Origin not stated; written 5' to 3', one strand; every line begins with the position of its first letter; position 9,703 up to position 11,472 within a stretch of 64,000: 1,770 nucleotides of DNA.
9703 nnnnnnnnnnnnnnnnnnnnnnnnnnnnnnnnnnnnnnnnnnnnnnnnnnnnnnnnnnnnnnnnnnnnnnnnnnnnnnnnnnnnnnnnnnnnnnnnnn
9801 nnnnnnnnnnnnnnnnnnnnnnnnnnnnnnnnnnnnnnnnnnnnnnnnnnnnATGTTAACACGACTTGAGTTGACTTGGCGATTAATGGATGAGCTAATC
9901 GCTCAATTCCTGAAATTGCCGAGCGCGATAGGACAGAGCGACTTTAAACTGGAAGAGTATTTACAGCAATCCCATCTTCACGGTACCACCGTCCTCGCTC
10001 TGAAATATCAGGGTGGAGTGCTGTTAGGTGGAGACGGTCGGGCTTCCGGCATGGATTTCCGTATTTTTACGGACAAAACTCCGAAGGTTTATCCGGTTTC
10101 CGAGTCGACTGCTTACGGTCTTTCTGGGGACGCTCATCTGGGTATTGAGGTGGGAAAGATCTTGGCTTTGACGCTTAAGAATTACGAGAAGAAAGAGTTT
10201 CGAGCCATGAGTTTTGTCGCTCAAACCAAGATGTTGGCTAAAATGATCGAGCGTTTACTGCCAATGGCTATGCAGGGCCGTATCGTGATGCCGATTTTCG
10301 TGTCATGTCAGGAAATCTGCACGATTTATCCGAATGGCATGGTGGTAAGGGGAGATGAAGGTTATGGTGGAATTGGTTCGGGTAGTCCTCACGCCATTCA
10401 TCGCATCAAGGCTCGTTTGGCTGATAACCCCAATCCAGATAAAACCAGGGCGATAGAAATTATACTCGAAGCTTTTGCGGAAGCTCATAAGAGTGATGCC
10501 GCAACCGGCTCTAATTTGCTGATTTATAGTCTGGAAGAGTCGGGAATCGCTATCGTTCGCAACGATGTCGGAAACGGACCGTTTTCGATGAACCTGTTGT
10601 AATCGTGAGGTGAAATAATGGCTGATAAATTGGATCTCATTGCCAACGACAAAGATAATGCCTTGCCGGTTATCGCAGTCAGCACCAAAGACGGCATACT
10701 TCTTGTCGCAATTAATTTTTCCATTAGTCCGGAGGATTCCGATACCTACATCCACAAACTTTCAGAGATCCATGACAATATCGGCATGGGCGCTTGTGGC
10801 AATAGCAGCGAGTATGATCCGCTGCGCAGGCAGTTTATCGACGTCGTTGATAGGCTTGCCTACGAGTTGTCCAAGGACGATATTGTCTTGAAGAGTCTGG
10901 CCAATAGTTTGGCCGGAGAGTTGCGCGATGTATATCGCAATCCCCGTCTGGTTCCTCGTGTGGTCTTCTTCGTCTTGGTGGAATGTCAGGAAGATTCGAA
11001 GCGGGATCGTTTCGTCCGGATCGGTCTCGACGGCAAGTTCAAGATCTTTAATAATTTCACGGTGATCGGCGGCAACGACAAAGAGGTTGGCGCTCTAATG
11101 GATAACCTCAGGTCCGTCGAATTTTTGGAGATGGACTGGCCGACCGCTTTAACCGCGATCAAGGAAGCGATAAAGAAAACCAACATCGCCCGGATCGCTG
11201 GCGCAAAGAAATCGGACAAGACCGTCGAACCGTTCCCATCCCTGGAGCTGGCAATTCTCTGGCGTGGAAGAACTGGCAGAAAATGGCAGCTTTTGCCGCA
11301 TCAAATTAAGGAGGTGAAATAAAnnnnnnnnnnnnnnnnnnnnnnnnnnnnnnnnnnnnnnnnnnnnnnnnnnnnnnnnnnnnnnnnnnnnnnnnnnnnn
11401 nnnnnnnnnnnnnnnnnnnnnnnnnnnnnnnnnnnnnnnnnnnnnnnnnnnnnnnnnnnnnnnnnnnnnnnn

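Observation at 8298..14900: Three PafA/Dop-family paralogs in one locus (one Dop-like, two PafA-like)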

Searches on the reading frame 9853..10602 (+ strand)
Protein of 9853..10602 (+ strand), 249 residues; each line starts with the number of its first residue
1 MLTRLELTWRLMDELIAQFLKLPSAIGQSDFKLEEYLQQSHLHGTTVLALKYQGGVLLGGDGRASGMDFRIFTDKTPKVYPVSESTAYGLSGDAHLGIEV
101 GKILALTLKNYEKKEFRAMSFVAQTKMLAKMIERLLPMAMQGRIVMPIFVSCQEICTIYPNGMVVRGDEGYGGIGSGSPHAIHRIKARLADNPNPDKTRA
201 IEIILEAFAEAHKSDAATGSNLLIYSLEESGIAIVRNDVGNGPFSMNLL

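Call 5: search_protein_families(library=pfam, proteins=[window:9853-10602:+], max_evalue=0.01)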
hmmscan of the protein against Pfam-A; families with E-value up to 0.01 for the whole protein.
window:9853-10602:+ (249 aa): 1 family
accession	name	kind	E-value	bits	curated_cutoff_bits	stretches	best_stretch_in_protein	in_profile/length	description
PF00227.31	Proteasome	-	4.3e-19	69.3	22.4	1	43-225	3-187/189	Proteasome subunit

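Call 6: search_protein_families(library=ncbifam, proteins=[window:9853-10602:+], max_evalue=0.01)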
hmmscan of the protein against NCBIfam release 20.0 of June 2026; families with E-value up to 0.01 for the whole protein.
window:9853-10602:+ (249 aa): 4 families
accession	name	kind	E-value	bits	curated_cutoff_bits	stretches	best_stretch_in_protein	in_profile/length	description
TIGR03690.1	20S_bact_beta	equivalog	1.1e-30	107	191.9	1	43-221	4-184/222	proteasome subunit beta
TIGR03634.1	arc_protsome_B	equivalog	1e-13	51.3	224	1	44-231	1-184/185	archaeal proteasome endopeptidase complex subunit beta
NF003964.0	PRK05456.1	equivalog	1.2e-07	31.6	137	1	40-223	3-174/179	ATP-dependent protease subunit HslV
TIGR03692.1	ATP_dep_HslV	equivalog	4.1e-06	26.6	157.75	1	45-213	1-157/171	HslVU peptidase proteolytic subunit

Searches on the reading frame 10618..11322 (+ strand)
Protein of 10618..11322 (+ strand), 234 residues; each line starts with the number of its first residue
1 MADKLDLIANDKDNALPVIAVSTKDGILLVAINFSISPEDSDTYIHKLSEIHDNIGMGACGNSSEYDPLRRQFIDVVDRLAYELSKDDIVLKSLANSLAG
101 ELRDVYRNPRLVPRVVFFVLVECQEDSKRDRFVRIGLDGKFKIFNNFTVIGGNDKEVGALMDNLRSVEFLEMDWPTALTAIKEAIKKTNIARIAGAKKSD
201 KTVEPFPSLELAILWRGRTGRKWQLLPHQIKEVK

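Call 5: search_protein_families(library=pfam, proteins=[window:10618-11322:+], max_evalue=0.01)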
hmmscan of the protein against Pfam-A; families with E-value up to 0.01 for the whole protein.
window:10618-11322:+ (234 aa): 1 family
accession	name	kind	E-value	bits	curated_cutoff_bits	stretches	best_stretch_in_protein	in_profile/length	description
PF00227.31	Proteasome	-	2.9e-07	30.8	22.4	1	17-187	6-172/189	Proteasome subunit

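Call 6: search_protein_families(library=ncbifam, proteins=[window:10618-11322:+], max_evalue=0.01)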
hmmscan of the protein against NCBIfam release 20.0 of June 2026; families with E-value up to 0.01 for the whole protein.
window:10618-11322:+ (234 aa): 1 family
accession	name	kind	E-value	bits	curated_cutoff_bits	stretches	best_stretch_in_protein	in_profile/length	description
TIGR03691.1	20S_bact_alpha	equivalog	4.3e-22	78.7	139.05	1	3-225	15-218/229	proteasome subunit alpha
